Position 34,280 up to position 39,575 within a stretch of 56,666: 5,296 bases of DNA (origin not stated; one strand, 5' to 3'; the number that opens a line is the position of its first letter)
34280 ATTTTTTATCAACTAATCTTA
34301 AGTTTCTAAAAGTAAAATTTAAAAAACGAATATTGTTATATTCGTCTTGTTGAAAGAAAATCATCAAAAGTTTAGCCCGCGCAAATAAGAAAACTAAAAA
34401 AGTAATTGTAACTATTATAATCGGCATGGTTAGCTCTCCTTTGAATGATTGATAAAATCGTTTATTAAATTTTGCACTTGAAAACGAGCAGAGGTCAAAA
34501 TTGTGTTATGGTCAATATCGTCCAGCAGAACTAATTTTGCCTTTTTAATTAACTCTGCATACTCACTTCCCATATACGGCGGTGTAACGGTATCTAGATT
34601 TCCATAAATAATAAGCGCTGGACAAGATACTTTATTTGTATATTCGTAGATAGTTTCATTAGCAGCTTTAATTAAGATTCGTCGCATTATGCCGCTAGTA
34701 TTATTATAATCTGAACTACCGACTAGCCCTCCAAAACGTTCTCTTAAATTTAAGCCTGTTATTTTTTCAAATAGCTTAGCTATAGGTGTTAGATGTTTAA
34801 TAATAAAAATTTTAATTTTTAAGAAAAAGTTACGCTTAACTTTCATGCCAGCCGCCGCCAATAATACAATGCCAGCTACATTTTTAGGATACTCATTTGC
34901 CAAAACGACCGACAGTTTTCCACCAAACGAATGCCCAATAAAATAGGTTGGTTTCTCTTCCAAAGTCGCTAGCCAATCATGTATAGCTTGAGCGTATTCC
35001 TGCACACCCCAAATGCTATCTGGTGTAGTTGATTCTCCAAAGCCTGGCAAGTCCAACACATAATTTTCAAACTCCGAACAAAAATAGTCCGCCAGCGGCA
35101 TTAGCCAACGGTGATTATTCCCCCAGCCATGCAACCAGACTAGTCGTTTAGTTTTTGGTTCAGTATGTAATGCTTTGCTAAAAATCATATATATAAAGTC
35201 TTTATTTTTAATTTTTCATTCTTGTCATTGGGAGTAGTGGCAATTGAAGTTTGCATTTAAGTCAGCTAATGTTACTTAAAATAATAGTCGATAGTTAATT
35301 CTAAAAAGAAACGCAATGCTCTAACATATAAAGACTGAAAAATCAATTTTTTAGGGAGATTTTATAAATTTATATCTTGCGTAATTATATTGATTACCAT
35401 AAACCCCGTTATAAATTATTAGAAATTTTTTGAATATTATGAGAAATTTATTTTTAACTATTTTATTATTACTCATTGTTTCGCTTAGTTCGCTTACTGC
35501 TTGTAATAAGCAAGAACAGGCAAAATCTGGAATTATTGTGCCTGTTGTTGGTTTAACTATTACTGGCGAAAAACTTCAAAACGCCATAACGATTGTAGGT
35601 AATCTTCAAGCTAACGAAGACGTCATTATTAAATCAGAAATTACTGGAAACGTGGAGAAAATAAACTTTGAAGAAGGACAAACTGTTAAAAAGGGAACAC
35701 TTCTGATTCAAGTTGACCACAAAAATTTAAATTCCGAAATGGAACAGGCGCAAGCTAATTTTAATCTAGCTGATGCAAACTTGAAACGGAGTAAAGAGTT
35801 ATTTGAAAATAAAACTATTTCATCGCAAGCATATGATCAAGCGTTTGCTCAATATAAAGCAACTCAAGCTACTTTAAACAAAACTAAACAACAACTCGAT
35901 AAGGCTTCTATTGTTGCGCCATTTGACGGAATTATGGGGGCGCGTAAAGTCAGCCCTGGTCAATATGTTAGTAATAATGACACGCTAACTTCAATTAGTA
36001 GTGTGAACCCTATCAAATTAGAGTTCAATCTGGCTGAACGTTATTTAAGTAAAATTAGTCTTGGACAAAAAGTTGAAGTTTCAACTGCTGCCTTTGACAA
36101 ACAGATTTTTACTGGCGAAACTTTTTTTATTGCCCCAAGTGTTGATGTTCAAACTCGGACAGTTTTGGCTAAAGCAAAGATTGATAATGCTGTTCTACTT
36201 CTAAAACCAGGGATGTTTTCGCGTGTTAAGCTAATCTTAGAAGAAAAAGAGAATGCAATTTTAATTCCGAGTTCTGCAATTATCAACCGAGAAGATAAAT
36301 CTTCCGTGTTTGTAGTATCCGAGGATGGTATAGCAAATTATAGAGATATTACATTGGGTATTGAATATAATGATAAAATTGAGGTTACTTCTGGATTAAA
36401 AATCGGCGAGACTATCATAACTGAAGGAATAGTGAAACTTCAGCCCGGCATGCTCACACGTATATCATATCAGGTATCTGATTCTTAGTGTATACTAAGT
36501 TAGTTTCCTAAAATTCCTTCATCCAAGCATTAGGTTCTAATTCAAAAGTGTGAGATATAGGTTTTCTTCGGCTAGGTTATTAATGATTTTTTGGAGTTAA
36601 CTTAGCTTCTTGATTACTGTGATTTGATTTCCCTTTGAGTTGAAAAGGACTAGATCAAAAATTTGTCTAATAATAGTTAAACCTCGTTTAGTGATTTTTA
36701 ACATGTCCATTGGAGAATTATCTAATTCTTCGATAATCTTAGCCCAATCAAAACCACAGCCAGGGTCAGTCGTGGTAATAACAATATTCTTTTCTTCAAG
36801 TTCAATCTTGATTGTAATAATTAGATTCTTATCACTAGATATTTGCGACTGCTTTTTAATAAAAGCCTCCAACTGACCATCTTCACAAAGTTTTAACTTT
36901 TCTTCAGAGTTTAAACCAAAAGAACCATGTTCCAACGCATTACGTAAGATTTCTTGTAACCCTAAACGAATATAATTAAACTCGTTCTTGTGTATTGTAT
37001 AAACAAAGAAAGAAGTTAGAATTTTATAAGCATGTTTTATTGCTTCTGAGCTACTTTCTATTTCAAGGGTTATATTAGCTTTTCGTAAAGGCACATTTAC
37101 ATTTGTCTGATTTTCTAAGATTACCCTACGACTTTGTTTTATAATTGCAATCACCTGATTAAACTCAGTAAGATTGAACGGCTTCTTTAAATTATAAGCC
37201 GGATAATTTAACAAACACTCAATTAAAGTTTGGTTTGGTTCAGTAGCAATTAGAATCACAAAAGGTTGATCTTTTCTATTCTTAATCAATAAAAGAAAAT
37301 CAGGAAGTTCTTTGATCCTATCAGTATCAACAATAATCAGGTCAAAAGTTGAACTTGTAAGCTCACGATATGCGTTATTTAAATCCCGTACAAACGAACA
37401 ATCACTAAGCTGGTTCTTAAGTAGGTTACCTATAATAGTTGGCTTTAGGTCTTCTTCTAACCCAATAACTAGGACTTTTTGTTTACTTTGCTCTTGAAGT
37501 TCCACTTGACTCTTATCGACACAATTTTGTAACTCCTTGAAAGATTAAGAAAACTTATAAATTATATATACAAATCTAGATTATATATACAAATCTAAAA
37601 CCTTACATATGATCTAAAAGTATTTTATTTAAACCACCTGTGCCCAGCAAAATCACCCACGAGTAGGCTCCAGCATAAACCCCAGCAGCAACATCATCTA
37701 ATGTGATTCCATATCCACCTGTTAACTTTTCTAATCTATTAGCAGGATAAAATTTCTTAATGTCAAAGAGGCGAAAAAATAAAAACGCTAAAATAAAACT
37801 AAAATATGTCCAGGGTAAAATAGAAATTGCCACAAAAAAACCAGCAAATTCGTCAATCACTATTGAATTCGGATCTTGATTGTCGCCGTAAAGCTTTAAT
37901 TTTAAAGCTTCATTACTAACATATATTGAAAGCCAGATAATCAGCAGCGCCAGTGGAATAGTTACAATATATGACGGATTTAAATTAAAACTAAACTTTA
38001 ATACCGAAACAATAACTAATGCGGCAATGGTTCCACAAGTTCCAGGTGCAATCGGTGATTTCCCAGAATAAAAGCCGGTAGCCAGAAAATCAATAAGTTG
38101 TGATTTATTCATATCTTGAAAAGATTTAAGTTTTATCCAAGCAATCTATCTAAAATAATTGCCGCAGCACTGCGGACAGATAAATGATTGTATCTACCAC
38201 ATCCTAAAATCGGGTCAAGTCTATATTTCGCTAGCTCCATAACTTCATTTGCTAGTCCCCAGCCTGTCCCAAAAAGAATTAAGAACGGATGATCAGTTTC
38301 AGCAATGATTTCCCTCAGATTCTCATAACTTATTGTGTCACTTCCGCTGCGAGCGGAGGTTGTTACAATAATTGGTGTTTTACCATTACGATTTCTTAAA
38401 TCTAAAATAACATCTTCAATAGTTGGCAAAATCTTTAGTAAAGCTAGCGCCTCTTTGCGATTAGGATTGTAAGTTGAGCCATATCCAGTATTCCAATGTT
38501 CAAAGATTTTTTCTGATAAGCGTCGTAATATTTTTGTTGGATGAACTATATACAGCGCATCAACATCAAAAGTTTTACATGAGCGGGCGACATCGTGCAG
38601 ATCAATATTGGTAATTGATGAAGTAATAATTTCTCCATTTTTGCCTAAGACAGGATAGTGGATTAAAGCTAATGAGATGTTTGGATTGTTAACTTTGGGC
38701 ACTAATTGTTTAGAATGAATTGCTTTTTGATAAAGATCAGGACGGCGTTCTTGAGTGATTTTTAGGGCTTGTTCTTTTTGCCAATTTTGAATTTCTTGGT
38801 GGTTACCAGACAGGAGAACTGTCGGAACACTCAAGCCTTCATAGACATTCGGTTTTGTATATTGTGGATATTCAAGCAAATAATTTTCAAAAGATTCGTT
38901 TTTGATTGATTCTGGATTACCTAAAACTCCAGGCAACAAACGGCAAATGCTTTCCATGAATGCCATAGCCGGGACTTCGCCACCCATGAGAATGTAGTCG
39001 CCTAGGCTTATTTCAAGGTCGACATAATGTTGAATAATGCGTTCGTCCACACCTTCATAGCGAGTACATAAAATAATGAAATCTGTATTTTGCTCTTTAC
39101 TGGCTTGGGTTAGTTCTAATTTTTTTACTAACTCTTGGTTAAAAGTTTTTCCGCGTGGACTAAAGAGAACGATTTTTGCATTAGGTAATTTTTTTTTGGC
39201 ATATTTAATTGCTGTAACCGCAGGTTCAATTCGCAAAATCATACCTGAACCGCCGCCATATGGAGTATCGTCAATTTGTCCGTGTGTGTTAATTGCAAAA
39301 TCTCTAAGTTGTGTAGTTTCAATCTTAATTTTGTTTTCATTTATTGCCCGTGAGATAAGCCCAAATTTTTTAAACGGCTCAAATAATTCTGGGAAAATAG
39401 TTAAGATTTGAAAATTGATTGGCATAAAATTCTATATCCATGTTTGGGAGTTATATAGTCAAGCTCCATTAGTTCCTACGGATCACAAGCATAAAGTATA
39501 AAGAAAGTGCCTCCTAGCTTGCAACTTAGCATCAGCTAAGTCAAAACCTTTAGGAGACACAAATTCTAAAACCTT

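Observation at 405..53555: Dispersed MITE-like palindromic repeat family with conserved 17-21-bp termini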

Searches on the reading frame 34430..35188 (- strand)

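Call 41: search_protein_families(library=pfam, proteins=[window:34430-35188:-], max_evalue=0.01)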
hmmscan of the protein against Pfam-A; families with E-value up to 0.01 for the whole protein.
window:34430-35188:- (252 aa): 9 families
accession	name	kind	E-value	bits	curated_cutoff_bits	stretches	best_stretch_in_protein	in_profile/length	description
PF00561.26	Abhydrolase_1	-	4e-22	79.5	25.8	2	15-112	2-102/245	alpha/beta hydrolase fold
PF12146.15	Hydrolase_4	-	1.3e-15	57.8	27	1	13-228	4-233/239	Serine aminopeptidase, S33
PF12697.13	Abhydrolase_6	-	1.5e-13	52.4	26.3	1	16-153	1-121/217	Alpha/beta hydrolase family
PF02230.22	Abhydrolase_2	-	0.00011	22.6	23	0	65-112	90-138/217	Phospholipase/Carboxylesterase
PF08386.16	Abhydrolase_4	-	0.00041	20.9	21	1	184-247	30-92/103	TAP-like protein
PF20408.4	Abhydrolase_11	-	0.001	19.3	27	0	63-110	61-105/193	Alpha/beta hydrolase domain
PF06821.19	Ser_hydrolase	-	0.002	18.5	22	1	70-116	40-94/172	Serine hydrolase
PF03959.19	FSH1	-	0.0026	17.9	21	0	152-219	149-191/211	Serine hydrolase (FSH1)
PF07082.17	DUF1350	-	0.0029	17.4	27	1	79-120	90-131/250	Protein of unknown function (DUF1350)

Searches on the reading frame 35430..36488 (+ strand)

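Call 41: search_protein_families(library=pfam, proteins=[window:35430-36488:+], max_evalue=0.01)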
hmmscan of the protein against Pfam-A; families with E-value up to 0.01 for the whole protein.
window:35430-36488:+ (352 aa): 5 families
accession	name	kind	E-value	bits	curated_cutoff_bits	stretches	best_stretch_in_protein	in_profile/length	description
PF16576.10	HlyD_D23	-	2.8e-35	122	30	1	49-263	2-213/214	Barrel-sandwich domain of CusB or HlyD membrane-fusion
PF13437.12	HlyD_3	-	5.3e-15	56.5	22.2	1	161-261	2-106/106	HlyD family secretion protein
PF12700.13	HlyD_2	-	2e-08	33.8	25.1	1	177-317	249-381/416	HlyD family secretion protein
PF13533.13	Biotin_lipoyl_2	-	0.00016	21.9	29.8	1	66-96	2-32/32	Biotin-lipoyl like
PF00364.28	Biotin_lipoyl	-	0.00076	19.7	22.1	0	65-94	43-72/73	Biotin-requiring enzyme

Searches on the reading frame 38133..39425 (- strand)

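Call 41: search_protein_families(library=pfam, proteins=[window:38133-39425:-], max_evalue=0.01)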
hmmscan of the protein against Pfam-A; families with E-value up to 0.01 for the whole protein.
window:38133-39425:- (430 aa): 4 families
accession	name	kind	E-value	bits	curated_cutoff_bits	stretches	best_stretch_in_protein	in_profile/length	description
PF09936.14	Methyltrn_RNA_4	-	1.8e-73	246.7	22.6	1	249-430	1-182/182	SAM-dependent RNA methyltransferase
PF01746.26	tRNA_m1G_MT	-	9.1e-53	179.3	27.3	1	25-229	2-195/195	tRNA (Guanine-1)-methyltransferase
PF00588.24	SpoU_methylase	-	0.00034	21.2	29.7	1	279-425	18-141/142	SpoU rRNA Methylase family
PF04407.17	DUF531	-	0.0038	17.8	25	0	352-404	94-146/170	Protein of unknown function (DUF531)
